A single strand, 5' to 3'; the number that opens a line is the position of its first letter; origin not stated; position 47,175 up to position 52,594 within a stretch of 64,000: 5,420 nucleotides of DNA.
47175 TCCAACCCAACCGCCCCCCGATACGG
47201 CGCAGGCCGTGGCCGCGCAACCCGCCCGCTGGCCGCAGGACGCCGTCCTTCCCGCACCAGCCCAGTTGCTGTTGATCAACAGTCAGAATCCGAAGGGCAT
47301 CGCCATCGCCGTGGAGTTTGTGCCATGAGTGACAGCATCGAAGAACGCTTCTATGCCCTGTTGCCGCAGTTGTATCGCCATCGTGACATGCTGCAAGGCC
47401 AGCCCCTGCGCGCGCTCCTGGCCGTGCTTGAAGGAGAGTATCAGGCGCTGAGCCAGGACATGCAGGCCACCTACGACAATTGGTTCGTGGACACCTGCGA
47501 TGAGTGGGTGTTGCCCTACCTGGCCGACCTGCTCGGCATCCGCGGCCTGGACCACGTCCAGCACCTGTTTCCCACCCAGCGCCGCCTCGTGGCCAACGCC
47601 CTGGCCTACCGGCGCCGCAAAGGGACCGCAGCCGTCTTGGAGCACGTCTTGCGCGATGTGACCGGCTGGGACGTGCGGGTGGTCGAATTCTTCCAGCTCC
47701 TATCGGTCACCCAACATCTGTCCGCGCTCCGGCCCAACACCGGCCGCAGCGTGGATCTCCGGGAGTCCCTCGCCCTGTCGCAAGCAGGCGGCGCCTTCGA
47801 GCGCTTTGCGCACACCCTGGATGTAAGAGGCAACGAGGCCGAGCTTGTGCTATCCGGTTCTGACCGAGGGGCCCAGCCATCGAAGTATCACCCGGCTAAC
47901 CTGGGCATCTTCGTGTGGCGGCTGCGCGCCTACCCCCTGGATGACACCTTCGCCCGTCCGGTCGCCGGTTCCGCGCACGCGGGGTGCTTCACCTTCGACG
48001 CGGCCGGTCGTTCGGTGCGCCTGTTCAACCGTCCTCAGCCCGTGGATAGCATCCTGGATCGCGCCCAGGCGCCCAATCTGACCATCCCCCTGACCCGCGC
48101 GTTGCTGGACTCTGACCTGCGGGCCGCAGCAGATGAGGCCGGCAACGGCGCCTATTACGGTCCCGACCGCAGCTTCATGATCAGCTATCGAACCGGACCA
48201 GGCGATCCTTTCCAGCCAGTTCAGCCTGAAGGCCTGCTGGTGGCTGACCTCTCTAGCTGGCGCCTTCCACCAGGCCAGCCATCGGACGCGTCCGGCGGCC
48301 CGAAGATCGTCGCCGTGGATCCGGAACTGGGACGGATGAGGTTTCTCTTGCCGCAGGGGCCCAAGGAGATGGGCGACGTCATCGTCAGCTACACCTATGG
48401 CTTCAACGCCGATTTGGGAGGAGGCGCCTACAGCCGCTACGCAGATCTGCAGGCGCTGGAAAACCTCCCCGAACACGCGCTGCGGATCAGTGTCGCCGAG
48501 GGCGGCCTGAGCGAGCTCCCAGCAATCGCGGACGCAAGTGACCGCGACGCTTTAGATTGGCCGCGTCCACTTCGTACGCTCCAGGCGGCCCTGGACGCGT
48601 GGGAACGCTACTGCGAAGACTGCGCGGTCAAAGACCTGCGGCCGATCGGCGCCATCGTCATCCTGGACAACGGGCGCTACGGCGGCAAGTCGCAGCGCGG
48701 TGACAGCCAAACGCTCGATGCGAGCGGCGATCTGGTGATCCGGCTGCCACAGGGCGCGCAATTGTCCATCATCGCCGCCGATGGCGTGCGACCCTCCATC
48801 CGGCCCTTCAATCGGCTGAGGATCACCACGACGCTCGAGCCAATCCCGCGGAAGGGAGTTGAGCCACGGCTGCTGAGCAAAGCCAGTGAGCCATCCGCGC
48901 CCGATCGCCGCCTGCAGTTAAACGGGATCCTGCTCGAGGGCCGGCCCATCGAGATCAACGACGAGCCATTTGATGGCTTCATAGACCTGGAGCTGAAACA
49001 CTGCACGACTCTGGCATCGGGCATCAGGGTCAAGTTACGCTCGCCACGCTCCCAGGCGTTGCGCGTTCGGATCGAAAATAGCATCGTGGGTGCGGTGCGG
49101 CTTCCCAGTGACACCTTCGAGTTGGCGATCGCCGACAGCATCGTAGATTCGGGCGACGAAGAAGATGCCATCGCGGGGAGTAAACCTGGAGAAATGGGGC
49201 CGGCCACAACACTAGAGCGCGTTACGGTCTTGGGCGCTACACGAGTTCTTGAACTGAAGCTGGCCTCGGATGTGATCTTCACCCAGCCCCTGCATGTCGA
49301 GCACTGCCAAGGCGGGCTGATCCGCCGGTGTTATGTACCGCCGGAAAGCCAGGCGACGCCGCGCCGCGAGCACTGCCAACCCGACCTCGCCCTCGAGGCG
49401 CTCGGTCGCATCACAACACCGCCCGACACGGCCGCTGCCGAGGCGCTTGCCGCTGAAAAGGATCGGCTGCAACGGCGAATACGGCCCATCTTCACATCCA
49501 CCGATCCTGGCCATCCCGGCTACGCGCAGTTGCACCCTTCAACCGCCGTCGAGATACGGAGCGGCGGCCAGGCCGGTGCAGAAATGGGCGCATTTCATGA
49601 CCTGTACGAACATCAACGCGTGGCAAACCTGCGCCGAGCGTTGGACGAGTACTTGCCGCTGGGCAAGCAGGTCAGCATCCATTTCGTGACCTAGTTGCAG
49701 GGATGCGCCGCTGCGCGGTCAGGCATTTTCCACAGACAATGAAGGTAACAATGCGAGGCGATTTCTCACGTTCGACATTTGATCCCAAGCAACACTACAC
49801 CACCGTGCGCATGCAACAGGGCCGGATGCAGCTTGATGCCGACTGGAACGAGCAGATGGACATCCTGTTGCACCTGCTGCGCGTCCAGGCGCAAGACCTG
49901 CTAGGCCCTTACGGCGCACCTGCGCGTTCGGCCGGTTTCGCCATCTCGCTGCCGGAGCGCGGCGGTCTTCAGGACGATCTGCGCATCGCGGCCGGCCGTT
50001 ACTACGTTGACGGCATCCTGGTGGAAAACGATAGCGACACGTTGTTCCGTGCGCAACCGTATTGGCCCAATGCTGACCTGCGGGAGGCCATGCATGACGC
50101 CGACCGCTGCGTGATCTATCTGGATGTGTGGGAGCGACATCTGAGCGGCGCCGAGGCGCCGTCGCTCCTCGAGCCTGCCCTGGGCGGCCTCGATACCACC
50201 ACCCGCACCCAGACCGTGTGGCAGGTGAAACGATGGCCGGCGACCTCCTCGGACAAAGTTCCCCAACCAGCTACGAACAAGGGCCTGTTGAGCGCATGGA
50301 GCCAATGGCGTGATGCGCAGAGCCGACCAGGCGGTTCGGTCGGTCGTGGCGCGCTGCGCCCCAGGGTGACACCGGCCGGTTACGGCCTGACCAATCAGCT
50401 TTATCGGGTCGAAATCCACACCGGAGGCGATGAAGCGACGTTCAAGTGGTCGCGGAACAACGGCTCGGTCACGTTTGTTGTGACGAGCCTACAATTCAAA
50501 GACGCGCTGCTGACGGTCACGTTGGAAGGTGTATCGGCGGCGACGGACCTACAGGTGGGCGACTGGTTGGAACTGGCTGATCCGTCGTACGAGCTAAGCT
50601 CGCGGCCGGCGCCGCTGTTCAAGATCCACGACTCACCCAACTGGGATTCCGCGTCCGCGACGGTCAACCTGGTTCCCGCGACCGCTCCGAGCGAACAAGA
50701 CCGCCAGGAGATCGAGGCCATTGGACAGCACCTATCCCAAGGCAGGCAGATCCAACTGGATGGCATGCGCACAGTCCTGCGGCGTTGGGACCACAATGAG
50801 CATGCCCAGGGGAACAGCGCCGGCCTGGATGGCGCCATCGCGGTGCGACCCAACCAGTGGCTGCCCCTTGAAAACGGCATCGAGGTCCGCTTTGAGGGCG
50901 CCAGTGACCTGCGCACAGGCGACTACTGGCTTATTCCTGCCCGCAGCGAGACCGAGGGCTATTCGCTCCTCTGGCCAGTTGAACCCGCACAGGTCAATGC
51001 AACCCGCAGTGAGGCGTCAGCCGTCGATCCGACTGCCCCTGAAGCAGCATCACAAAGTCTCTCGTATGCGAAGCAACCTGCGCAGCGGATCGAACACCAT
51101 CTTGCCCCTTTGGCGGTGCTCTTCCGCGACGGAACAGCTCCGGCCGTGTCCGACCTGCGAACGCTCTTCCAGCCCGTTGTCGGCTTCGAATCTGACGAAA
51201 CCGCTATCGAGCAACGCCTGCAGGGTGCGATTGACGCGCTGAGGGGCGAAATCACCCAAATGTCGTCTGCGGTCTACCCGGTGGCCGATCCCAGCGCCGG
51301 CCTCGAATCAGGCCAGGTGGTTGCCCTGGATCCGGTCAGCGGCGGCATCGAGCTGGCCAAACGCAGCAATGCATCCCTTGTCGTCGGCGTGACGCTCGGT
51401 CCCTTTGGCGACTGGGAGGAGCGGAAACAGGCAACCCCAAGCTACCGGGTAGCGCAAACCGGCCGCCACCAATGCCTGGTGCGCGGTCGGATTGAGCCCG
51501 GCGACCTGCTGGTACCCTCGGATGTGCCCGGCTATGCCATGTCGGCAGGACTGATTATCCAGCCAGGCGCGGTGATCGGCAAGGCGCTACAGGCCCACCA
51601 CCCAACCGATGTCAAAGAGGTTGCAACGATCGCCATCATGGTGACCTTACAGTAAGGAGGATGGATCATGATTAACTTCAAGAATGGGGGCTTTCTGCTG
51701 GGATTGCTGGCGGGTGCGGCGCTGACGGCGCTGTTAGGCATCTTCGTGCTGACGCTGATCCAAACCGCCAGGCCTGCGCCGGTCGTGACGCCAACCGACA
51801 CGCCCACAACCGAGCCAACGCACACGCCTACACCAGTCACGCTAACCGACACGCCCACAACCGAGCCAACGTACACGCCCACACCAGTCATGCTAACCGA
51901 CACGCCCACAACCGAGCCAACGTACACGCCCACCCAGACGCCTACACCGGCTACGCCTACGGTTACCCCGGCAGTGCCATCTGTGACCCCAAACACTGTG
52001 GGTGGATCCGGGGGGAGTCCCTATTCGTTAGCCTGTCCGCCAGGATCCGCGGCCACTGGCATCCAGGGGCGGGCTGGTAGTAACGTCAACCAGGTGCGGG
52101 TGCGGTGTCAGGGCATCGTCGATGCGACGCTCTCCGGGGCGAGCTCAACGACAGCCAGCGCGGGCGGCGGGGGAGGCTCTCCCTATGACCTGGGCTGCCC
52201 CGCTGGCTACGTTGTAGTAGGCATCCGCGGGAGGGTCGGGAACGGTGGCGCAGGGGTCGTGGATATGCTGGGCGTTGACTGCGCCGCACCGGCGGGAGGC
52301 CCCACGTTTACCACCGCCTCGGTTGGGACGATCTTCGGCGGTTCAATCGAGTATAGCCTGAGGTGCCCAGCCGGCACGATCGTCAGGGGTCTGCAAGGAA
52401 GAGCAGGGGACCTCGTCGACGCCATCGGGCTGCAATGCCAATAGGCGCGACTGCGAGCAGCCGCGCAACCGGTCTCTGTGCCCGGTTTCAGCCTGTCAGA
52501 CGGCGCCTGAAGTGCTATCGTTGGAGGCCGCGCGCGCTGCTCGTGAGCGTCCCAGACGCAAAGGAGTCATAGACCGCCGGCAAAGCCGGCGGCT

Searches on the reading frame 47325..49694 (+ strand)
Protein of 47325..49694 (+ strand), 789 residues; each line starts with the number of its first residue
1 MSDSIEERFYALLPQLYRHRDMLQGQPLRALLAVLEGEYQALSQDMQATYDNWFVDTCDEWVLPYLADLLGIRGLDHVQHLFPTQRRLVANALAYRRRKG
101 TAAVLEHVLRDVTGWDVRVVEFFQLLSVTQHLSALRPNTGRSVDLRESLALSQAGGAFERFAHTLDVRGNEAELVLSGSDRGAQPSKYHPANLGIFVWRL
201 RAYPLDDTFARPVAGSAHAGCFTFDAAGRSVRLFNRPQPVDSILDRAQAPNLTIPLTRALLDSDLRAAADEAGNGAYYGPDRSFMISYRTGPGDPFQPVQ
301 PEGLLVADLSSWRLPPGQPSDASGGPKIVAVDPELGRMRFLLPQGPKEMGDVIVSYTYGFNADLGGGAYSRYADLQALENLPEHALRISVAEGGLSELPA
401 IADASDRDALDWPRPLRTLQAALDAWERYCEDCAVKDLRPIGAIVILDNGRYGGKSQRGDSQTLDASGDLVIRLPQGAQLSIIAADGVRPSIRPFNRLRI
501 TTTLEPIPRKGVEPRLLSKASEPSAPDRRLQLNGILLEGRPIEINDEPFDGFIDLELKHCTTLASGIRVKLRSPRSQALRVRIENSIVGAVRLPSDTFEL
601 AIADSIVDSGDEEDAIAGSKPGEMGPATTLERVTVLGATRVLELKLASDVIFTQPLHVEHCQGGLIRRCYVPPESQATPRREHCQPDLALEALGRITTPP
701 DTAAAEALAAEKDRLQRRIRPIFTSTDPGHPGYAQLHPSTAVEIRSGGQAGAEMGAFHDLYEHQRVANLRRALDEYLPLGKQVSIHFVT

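Call 5: search_protein_families(library=pfam, proteins=[window:47325-49694:+], max_evalue=0.01)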
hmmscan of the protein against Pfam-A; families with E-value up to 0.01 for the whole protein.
window:47325-49694:+ (789 aa): 3 families
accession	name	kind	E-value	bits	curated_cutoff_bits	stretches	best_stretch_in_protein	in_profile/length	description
PF09684.15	Tail_P2_I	-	2.3e-10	41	20.6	1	34-124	11-99/139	Phage tail protein (Tail_P2_I)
PF06996.16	T6SS_TssG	-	0.0022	17.7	24.6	1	31-123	103-196/304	Type VI secretion, TssG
PF10076.14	Phage_Mu_Gp48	-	0.0027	18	37.4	0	11-133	5-110/150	Bacteriophage Mu-like, Gp48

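Call 16: search_protein_families(library=ncbifam, proteins=[window:47325-49694:+], max_evalue=0.001)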
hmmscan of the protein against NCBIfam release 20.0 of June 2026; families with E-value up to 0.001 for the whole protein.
window:47325-49694:+ (789 aa): 2 families
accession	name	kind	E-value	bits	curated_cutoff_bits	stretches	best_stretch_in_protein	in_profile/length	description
TIGR02242.1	tail_TIGR02242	domain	2.7e-09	37.2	51.85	1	12-125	3-112/131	phage tail protein domain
TIGR01634.1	tail_P2_I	equivalog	0.0001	22.3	30.05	1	52-125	29-100/139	phage tail protein I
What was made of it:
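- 47325..49694 (+): cis12: the gp7/Tail_P2_I-type wedge protein (789 aa). calls 5, 16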

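Call 26: search_solved_structures(query=window:47325-49691:+, max_evalue=0.01)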
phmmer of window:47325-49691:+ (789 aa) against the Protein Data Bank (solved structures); distinct sequences matched with E-value up to 0.01: 0.

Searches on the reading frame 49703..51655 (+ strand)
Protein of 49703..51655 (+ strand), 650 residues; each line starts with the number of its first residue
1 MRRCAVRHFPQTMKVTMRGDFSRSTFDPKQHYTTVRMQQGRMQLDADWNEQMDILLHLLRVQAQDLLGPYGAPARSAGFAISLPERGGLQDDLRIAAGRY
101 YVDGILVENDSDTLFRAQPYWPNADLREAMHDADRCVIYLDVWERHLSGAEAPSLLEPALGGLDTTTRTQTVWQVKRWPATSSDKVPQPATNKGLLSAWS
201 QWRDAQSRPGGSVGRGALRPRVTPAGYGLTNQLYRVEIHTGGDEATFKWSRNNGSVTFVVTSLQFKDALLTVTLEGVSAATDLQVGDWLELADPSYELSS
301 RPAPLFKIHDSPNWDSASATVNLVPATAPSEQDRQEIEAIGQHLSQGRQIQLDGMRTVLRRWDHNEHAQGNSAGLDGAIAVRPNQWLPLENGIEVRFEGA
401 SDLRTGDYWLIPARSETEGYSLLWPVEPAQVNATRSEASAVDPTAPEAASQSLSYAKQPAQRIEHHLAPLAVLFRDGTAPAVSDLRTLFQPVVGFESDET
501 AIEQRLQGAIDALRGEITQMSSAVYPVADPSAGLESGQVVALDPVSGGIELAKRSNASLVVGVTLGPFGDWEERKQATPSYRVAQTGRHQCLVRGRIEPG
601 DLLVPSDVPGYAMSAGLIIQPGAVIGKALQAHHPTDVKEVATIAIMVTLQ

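Call 5: search_protein_families(library=pfam, proteins=[window:49703-51655:+], max_evalue=0.01)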
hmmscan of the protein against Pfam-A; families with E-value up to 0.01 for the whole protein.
window:49703-51655:+ (650 aa): 1 family
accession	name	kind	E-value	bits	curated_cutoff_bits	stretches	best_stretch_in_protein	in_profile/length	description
PF20129.4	DUF6519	-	1.2e-65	222.6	22.4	2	17-179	1-175/593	Family of unknown function (DUF6519)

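Call 16: search_protein_families(library=ncbifam, proteins=[window:49703-51655:+], max_evalue=0.001)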
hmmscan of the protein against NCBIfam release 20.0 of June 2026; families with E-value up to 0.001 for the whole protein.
window:49703-51655:+ (650 aa): 0 families

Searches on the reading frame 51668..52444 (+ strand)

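Call 5: search_protein_families(library=pfam, proteins=[window:51668-52444:+], max_evalue=0.01)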
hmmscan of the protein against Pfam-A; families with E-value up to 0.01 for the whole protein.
window:51668-52444:+ (258 aa): 1 family
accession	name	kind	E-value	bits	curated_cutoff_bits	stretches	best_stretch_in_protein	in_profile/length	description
PF01419.22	Jacalin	-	0.001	20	22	0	110-255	3-135/136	Jacalin-like lectin domain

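Call 16: search_protein_families(library=ncbifam, proteins=[window:51668-52444:+], max_evalue=0.001)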
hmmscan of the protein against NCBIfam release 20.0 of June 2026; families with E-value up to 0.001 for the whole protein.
window:51668-52444:+ (258 aa): 0 families

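Call 74: search_protein_families(library=pfam, proteins=[window:51668-52444:+], max_evalue=1)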
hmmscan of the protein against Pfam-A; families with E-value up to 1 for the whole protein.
window:51668-52444:+ (258 aa): 1 family
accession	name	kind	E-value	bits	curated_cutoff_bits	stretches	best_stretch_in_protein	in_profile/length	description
PF01419.22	Jacalin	-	0.001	20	22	1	110-255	3-135/136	Jacalin-like lectin domain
